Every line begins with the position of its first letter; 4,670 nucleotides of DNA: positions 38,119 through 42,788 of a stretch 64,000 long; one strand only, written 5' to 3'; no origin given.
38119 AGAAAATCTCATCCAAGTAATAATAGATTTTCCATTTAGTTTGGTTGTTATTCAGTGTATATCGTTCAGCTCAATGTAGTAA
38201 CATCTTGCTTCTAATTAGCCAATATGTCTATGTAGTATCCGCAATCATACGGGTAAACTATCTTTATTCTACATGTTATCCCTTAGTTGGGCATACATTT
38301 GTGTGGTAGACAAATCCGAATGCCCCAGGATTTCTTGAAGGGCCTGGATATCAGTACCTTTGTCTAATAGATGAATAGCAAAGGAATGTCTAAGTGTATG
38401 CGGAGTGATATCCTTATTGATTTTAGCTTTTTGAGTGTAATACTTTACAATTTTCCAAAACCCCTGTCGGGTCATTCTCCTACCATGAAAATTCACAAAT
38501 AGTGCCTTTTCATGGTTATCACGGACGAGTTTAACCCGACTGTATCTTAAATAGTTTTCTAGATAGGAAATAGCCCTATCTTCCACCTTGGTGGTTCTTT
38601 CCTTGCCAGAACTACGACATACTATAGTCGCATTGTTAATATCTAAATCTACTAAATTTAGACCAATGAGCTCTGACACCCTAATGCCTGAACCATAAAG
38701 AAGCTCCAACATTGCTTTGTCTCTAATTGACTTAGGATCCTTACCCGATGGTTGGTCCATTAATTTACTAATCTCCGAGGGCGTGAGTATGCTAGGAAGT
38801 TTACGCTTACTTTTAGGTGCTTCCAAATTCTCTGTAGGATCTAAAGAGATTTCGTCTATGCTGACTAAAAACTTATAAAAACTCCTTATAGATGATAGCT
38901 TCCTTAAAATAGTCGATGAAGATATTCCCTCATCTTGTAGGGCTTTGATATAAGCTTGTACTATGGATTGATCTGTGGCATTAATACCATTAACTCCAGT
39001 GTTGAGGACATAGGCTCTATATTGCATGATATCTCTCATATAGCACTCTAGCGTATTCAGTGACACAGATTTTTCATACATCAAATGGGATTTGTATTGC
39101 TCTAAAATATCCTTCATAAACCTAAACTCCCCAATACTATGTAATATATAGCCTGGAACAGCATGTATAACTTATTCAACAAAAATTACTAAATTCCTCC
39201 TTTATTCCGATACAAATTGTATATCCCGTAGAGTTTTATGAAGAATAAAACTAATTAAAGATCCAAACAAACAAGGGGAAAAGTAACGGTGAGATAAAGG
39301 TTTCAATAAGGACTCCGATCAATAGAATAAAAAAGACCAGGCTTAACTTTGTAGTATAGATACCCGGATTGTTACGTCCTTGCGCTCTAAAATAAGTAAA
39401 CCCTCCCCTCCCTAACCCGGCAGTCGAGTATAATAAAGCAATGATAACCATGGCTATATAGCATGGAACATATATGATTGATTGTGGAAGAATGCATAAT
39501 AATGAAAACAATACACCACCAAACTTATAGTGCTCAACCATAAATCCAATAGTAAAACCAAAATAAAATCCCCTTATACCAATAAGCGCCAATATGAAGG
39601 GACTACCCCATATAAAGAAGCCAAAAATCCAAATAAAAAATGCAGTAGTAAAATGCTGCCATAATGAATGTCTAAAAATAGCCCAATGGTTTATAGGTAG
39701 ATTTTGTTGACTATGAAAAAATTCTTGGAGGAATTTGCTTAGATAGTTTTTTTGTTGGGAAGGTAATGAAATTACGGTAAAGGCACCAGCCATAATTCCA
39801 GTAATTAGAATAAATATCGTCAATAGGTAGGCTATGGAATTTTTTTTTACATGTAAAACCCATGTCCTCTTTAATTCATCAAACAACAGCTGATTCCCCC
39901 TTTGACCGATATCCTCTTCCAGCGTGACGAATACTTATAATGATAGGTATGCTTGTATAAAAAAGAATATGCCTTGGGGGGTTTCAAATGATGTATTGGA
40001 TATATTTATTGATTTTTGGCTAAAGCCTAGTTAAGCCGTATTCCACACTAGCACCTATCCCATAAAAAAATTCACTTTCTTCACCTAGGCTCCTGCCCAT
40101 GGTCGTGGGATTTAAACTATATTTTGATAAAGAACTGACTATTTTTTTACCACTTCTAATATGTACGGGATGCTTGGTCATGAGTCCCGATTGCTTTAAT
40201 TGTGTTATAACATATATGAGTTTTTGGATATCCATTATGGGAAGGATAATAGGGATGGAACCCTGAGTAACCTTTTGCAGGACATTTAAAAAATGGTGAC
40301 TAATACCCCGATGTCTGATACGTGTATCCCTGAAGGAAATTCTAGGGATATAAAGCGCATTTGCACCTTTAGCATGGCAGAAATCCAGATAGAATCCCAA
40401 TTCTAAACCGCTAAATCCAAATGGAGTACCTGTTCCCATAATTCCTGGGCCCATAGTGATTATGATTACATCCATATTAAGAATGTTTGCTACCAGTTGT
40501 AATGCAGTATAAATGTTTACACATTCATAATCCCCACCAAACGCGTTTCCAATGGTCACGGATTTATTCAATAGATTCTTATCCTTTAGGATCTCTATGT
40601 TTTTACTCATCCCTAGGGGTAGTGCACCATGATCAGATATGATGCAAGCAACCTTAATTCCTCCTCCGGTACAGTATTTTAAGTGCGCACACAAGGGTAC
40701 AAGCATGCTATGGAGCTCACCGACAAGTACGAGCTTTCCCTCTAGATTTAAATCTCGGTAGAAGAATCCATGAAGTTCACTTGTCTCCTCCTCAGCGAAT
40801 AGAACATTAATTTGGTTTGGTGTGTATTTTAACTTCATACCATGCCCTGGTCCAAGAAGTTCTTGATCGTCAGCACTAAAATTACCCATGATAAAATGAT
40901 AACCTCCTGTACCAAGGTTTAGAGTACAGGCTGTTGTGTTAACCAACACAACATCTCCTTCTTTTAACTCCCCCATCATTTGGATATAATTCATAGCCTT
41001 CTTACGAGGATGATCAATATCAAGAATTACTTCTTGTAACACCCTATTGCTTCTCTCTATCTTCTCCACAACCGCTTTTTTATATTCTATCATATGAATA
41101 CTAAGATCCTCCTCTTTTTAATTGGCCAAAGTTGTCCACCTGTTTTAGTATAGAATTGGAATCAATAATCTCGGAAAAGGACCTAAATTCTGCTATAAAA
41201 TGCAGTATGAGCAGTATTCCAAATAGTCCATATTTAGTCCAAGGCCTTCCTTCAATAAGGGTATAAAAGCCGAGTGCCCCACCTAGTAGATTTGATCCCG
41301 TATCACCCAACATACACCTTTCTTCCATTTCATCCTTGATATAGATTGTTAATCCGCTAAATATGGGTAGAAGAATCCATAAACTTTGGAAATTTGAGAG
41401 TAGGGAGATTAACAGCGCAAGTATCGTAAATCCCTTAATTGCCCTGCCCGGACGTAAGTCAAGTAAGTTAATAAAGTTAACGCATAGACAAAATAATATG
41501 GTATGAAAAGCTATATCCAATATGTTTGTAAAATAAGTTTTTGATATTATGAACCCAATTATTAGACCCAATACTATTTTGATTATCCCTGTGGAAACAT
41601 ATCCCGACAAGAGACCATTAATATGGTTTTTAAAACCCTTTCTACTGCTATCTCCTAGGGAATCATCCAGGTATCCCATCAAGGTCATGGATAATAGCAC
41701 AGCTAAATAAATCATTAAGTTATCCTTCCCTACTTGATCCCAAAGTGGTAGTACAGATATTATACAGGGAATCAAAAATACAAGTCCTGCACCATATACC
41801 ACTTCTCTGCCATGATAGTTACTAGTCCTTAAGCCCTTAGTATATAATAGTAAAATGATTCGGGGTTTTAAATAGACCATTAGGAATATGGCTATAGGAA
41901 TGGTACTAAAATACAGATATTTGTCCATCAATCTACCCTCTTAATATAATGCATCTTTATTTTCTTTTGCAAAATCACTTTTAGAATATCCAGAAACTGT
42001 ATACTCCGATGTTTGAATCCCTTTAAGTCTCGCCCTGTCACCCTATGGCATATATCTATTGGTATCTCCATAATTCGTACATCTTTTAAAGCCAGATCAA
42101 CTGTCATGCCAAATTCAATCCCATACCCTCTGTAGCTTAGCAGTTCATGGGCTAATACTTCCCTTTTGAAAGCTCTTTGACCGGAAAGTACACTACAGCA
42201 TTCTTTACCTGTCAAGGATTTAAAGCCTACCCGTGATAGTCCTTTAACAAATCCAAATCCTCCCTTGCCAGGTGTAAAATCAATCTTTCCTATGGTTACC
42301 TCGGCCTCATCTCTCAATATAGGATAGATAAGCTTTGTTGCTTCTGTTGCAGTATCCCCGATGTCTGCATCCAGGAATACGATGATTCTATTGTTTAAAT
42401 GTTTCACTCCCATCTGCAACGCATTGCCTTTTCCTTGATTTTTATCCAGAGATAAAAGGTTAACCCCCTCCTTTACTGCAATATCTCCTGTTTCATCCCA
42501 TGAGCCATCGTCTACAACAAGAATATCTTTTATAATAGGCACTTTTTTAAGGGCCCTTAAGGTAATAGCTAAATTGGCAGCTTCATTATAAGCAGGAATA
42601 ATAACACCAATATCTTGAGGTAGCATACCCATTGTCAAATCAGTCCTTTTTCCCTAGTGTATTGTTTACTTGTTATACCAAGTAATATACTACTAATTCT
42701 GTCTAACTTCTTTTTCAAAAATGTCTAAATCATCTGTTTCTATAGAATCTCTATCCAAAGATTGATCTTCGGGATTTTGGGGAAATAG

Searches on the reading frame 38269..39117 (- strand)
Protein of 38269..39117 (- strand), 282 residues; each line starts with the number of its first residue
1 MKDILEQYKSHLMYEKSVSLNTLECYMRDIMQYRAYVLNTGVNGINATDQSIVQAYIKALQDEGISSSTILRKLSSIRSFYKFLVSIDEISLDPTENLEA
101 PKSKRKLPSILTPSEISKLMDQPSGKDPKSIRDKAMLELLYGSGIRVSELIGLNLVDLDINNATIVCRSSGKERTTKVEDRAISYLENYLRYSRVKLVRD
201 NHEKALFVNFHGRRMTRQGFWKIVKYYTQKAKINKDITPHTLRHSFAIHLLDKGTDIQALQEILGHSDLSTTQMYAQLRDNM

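Call 43: search_protein_families(library=pfam, proteins=[window:38269-39117:-])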
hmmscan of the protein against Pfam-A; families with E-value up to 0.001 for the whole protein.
window:38269-39117:- (282 aa): 3 families
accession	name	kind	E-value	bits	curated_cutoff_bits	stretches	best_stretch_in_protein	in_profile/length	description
PF00589.27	Phage_integrase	-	5e-45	153.8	27.1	1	111-281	3-171/172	Phage integrase family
PF02899.23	Phage_int_SAM_1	-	6.7e-18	65.2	22.3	1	5-85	1-80/83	Phage integrase, N-terminal SAM-like domain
PF13495.12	Phage_int_SAM_4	-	8.1e-05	23.4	27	1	6-85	3-79/85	Phage integrase, N-terminal SAM-like domain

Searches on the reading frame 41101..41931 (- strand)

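Call 43: search_protein_families(library=pfam, proteins=[window:41101-41931:-])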
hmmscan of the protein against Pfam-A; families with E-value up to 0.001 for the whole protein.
window:41101-41931:- (276 aa): 1 family
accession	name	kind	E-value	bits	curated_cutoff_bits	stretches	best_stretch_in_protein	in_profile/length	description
PF00953.26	Glycos_transf_4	-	0.00037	21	27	1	73-225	2-157/160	Glycosyl transferase family 4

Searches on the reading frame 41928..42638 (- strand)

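Call 43: search_protein_families(library=pfam, proteins=[window:41928-42638:-])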
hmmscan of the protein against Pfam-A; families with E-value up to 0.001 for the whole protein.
window:41928-42638:- (236 aa): 2 families
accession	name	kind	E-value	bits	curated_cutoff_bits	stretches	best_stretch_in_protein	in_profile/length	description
PF00535.33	Glycos_transf_2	-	4.3e-23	82.5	23.3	1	12-132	2-128/168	Glycosyl transferase family 2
PF13641.12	Glyco_tranf_2_3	-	0.00068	20.1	27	1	7-92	1-96/230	Glycosyltransferase like family 2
